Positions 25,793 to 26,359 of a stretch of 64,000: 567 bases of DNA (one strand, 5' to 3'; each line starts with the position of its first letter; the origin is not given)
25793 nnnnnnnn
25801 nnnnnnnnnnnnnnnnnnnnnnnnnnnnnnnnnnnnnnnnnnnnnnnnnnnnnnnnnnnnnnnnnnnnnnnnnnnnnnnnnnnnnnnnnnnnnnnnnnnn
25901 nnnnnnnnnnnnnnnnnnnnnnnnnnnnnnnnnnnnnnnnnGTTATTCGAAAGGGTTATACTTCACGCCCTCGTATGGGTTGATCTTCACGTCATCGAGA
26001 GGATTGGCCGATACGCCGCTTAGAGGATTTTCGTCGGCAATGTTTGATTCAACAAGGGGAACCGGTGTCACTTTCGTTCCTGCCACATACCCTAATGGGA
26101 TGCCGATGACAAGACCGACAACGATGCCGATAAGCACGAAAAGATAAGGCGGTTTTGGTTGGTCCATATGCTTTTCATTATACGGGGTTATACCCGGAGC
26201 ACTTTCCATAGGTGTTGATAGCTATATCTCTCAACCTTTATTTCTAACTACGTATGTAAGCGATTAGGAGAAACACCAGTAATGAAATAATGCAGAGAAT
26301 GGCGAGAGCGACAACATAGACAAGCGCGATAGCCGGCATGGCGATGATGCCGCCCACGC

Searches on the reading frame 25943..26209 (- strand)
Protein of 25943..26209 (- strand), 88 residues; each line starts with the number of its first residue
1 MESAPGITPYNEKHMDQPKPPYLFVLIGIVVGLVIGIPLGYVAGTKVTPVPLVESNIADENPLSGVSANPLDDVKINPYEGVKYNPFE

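Call 11: search_protein_families(library=pfam, proteins=[window:25943-26209:-], max_evalue=0.001)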
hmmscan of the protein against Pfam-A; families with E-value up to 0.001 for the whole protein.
window:25943-26209:- (88 aa): 0 families

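Call 46: find_homologous_proteins(query=A4, max_evalue=0.01)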
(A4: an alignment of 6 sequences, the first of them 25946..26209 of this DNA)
Query A4 (6 sequences) (88 aa, profile of the alignment): 60 proteins with E <= 0.01 among 8000 candidates.
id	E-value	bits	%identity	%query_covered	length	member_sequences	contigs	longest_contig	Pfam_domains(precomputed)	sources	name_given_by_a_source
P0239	8.5e-35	137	33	82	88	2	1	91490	-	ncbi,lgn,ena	-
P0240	5.6e-33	131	46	32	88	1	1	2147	-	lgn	-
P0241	2.4e-29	119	44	73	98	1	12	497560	-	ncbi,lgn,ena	-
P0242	4.2e-26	109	36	75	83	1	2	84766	-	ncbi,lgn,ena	-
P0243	2.1e-25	107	43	32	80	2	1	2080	-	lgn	-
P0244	1.1e-24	104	41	73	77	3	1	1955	-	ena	-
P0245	3.4e-24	103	44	73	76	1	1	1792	-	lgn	-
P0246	1.0e-23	101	46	32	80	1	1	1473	-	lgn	-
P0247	1.3e-23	101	46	32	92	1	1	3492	-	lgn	-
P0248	3.4e-23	100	34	72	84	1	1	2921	-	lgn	-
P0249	6.0e-23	99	50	32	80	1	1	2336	-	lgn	-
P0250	1.4e-22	98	46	32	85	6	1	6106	-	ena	-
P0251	1.4e-22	98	30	84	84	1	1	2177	-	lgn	-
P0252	3.0e-22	97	46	32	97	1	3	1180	-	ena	-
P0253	3.0e-22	97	39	32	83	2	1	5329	-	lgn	-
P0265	5.6e-19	86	35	73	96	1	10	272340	-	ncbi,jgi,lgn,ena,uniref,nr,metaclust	ncbi:MAG: hypothetical protein A3C84_04595 [Candidatus Ryanbacteria bacterium RIFCSPHIGHO2_02_FULL_4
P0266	3.9e-18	83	66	33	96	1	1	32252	-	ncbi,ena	-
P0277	1.5e-14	72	32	83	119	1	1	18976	-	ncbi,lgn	-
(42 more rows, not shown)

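Call 47: find_encoding_contigs(protein=P0265, flank=4000, max_places=1)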
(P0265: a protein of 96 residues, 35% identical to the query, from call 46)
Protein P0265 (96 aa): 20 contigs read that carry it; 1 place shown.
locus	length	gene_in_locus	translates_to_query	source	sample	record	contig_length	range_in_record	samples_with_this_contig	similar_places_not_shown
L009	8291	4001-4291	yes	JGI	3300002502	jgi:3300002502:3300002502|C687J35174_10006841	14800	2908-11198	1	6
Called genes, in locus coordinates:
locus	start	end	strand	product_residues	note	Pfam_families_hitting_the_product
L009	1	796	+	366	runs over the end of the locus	PF00989:PAS, PF08448:PAS_4, PF13426:PAS_9, PF08447:PAS_3, PF00512:HisKA, PF02518:HATPase_c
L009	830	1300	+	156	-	-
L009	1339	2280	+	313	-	-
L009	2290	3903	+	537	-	PF07732:Cu-oxidase_3, PF00394:Cu-oxidase (weak), PF07731:Cu-oxidase_2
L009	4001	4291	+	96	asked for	-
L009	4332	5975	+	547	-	-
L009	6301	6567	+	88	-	-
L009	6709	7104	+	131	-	PF00072:Response_reg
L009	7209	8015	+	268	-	-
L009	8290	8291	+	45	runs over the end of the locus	-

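Call 48: find_encoding_contigs(protein=P0266, flank=4000, max_places=1)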
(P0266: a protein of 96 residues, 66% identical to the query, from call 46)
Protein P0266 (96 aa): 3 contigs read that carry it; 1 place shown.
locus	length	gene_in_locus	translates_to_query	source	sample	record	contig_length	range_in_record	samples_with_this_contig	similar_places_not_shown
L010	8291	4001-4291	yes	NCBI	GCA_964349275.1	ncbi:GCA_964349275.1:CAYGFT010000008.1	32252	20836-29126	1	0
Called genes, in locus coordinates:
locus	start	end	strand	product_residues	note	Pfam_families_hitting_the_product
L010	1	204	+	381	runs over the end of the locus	PF00989:PAS, PF08448:PAS_4, PF13426:PAS_9, PF08447:PAS_3, PF00512:HisKA, PF02518:HATPase_c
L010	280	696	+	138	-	-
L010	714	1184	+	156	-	-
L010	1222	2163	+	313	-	-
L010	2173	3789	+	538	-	PF07732:Cu-oxidase_3, PF00394:Cu-oxidase (weak), PF07731:Cu-oxidase_2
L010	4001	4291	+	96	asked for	-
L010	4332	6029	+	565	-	-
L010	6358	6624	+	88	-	-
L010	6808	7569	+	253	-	-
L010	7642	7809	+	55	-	-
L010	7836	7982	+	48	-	-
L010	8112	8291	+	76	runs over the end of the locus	-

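Call 49: find_encoding_contigs(protein=P0277, flank=4000, max_places=1)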
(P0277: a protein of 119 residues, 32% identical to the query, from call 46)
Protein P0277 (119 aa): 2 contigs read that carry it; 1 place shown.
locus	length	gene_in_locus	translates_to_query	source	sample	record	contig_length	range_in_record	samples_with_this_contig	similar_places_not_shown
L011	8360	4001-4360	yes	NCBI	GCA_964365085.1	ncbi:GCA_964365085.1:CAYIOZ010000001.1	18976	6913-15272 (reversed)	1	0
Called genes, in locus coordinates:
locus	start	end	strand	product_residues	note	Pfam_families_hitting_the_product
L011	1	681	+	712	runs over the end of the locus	-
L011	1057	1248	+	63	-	-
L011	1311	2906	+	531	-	-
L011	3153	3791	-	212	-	PF02223:Thymidylate_kin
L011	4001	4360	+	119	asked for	-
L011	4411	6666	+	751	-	-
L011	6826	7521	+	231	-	PF00970:FAD_binding_6 (weak), PF00175:NAD_binding_1, PF08030:NAD_binding_6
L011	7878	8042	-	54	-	-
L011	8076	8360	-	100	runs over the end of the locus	-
